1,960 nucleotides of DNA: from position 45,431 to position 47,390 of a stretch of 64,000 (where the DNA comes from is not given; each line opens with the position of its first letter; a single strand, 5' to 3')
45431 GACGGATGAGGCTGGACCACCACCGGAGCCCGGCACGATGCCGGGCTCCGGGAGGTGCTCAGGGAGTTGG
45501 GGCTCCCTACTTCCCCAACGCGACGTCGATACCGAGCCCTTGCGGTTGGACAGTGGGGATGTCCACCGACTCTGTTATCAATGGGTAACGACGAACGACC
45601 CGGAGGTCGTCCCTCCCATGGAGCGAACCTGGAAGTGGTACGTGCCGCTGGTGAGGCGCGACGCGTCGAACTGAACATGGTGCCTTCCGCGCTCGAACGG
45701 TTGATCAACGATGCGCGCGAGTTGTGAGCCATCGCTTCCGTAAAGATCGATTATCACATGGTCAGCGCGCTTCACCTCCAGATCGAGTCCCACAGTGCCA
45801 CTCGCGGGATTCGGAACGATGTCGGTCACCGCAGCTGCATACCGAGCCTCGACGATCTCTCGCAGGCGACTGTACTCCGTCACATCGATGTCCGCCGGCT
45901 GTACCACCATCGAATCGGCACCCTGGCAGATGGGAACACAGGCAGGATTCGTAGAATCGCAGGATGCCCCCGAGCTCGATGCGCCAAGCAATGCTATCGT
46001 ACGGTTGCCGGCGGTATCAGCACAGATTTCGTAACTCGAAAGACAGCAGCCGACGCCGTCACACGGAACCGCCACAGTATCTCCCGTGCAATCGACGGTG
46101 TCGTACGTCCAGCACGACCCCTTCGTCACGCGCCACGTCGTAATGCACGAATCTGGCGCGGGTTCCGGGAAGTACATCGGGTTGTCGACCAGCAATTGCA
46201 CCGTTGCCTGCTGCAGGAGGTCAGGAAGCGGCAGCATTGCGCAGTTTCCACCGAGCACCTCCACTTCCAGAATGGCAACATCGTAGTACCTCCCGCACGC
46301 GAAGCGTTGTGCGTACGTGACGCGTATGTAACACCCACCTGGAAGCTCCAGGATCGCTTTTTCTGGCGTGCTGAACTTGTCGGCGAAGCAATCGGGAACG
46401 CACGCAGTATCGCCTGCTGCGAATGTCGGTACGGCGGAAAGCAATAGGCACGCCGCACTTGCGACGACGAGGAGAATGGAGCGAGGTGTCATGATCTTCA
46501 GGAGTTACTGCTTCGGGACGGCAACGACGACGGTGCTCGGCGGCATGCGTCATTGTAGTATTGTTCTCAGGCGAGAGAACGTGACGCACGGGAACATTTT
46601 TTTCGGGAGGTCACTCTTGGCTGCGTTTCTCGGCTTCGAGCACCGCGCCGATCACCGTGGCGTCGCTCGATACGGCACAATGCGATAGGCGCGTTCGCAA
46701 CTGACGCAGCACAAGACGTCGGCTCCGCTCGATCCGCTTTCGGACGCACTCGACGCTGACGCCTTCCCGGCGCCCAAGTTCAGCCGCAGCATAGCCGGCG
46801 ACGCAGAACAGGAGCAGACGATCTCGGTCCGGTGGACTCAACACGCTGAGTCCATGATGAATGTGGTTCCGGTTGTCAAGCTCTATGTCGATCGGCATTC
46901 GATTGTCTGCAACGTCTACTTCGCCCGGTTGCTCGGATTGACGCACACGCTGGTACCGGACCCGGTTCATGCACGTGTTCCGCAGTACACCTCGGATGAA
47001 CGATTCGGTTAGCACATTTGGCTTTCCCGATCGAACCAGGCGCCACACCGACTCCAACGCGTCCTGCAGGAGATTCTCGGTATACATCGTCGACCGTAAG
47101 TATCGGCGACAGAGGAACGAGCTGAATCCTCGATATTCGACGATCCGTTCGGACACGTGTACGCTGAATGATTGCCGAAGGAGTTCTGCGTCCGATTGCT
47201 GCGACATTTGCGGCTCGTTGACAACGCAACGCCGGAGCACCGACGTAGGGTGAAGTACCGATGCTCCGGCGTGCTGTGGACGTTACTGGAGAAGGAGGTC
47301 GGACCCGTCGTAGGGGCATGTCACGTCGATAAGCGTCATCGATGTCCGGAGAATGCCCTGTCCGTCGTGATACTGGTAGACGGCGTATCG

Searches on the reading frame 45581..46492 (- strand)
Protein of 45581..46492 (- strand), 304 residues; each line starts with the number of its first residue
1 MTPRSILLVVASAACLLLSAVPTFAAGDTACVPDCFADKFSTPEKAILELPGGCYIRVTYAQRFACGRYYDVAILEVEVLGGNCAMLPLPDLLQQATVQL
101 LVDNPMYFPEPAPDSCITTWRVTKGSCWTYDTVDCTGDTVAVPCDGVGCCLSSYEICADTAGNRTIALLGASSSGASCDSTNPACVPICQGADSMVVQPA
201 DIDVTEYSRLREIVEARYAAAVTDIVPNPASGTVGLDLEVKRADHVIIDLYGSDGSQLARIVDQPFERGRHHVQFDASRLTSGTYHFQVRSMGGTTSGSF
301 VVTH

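Call 32: search_protein_families(library=pfam, proteins=[window:45581-46492:-], max_evalue=0.001)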
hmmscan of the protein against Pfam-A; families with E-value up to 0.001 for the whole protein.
window:45581-46492:- (304 aa): 1 family
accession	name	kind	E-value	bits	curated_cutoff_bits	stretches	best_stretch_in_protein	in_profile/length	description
PF18962.6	Por_Secre_tail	-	5.2e-05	23.9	27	1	226-300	2-73/75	Secretion system C-terminal sorting domain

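Call 79: find_encoding_contigs(protein=window:45581-46492:-, flank=500, max_places=1)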
Protein window:45581-46492:- (304 aa): 1 contig read that carries it; 1 place shown.
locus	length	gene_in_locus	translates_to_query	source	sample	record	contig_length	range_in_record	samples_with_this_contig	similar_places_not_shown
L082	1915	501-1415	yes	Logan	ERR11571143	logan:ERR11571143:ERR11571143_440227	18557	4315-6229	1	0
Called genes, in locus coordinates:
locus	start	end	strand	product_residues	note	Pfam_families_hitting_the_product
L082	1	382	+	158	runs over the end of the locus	-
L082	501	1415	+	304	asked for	PF18962:Por_Secre_tail (weak)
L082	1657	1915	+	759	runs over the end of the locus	PF01839:FG-GAP (faint), PF13517:FG-GAP_3, PF07593:UnbV_ASPIC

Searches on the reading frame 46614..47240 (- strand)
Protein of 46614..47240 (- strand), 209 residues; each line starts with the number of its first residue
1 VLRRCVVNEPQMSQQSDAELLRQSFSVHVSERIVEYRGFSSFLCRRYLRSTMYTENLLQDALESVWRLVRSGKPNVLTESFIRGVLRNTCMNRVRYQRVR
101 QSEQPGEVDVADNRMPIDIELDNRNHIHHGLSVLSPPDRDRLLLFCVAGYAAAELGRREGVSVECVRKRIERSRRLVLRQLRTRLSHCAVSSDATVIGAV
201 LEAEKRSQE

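Call 76: search_protein_families(library=ncbifam, proteins=[window:46614-47240:-], max_evalue=0.001)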
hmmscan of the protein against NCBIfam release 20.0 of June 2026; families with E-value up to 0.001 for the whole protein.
window:46614-47240:- (209 aa): 23 families
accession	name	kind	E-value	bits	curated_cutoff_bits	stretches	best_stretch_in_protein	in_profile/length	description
TIGR02937.1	sigma70-ECF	superfamily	4.6e-10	39.4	42.9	1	36-180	10-164/165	sigma-70 family RNA polymerase sigma factor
NF007225.0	PRK09643.1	equivalog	1.3e-09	38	190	1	41-184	41-185/204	RNA polymerase sigma factor SigM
NF058625.1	sigma_PG0214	equivalog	3.1e-08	33.5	130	1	42-183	19-163/170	GFO_1088 family ECF-type sigma factor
TIGR02985.1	Sig70_bacteroi1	subfamily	4e-08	33.6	126.4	1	42-175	16-156/162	RNA polymerase sigma-70 factor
NF004113.0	PRK05602.1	equivalog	8.1e-08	32.1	208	1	11-183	26-203/211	RNA polymerase sigma factor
TIGR02983.1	SigE-fam_strep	subfamily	3.9e-07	30.1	141.55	1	52-180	31-157/162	SigE family RNA polymerase sigma factor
NF009198.0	PRK12546.1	equivalog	6.6e-07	29.2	270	1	30-181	14-161/188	RNA polymerase sigma factor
TIGR02959.1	SigZ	equivalog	2.1e-06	27.7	168.65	1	50-193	18-157/170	RNA polymerase sigma factor SigZ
NF009189.0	PRK12537.1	equivalog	3.3e-06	26.7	261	1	44-174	40-174/182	RNA polymerase sigma factor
NF007229.0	PRK09647.1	equivalog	6.1e-06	25.7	265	1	54-189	71-210/220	RNA polymerase sigma factor SigE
NF009176.0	PRK12524.1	equivalog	1.3e-05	25.1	264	1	45-183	44-186/196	RNA polymerase sigma factor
NF009164.0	PRK12511.1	equivalog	9.1e-05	22.1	185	1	45-184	22-161/182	RNA polymerase sigma factor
TIGR02989.1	Sig-70_gvs1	subfamily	0.00011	22.1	124.55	1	46-177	20-154/158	RNA polymerase sigma-70 factor, Rhodopirellula/Verrucomicrobium family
NF009167.0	PRK12514.1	equivalog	0.00015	21.7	265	1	43-174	36-171/180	RNA polymerase sigma factor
NF009179.0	PRK12527.1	equivalog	0.00029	20.9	162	1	36-176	5-148/159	RNA polymerase sigma factor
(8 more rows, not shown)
